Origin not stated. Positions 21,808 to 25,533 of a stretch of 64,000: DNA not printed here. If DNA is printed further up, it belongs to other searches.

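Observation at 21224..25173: LAL-type LuxR regulator translationally coupled to a ferredoxin::class-III cyclase fusion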

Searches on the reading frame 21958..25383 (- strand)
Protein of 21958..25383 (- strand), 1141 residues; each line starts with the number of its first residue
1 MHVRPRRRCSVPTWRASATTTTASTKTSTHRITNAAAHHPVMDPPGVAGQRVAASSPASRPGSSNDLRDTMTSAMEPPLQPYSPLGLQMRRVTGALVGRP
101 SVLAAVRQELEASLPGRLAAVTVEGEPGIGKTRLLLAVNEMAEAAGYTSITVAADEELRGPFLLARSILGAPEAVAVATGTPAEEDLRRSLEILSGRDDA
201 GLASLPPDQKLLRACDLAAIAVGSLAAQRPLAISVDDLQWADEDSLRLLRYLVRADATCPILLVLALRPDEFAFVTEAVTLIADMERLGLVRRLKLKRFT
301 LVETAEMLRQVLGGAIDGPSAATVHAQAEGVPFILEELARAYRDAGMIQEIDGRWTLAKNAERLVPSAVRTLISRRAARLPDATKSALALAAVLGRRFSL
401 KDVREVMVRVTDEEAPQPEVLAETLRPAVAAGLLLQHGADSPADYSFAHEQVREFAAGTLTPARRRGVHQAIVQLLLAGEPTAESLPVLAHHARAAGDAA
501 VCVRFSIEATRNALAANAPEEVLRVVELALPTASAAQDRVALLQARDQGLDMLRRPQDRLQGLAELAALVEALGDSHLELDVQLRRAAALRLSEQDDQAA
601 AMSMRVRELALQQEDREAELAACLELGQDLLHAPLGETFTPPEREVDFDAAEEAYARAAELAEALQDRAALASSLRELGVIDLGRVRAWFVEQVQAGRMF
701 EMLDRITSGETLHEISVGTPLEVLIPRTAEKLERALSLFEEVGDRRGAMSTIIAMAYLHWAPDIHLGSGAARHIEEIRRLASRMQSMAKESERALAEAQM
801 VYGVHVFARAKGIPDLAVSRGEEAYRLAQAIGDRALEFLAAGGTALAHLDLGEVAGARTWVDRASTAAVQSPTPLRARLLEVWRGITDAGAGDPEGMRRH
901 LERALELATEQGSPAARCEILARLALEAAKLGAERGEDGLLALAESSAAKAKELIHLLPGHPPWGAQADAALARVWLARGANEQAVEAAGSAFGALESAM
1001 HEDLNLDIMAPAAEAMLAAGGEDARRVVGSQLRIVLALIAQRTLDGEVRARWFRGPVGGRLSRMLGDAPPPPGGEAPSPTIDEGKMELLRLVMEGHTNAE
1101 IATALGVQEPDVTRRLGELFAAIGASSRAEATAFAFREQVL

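Call 4: search_protein_families(library=pfam, proteins=[window:21958-25383:-], max_evalue=0.01)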
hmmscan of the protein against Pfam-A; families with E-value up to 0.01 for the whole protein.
window:21958-25383:- (1141 aa): 4 families
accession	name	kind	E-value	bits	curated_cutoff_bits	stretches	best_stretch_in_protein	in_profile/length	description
PF13191.12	AAA_16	-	1.9e-16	61.5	32.6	1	96-263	2-166/167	AAA ATPase domain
PF13401.12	AAA_22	-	2.9e-06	28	27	1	121-269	8-124/130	AAA domain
PF00196.25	GerE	-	0.00011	22.2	23.5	1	1086-1135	8-57/57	Bacterial regulatory proteins, luxR family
PF13604.12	AAA_30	-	0.0037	17.5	27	0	120-155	20-55/191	AAA domain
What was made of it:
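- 24595..25098 (-): AAA_16 ATPase domain (aa 26-193), with Walker A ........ (24988-25011) and Walker B-like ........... (24658-24690). Pfam AAA_16 E 1.9e-16 (call 4).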

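Call 31: search_protein_families(library=ncbifam, proteins=[window:21958-25173:-], max_evalue=0.01)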
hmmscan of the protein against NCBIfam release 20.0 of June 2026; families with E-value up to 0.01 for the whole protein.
window:21958-25173:- (1071 aa): 1 family
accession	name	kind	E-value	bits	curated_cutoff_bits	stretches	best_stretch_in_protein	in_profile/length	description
TIGR03903.1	TOMM_kin_cyc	equivalog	6.3e-32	110.4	705.75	1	25-454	482-912/1267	TOMM system kinase/cyclase fusion protein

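Call 38: search_solved_structures(query=window:21958-25173:-, max_evalue=0.01)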
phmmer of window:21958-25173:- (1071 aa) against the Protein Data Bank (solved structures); distinct sequences matched with E-value up to 0.01: 0.
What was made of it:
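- Closest known: MalT/LAL family of STAND transcription activators. Different: No PDB relative is found by sequence (call 38).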

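Call 48: search_protein_families(library=padloc, proteins=[window:21958-25173:-], max_evalue=0.001)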
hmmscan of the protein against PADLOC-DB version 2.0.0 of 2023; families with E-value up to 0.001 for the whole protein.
window:21958-25173:- (1071 aa): 0 families
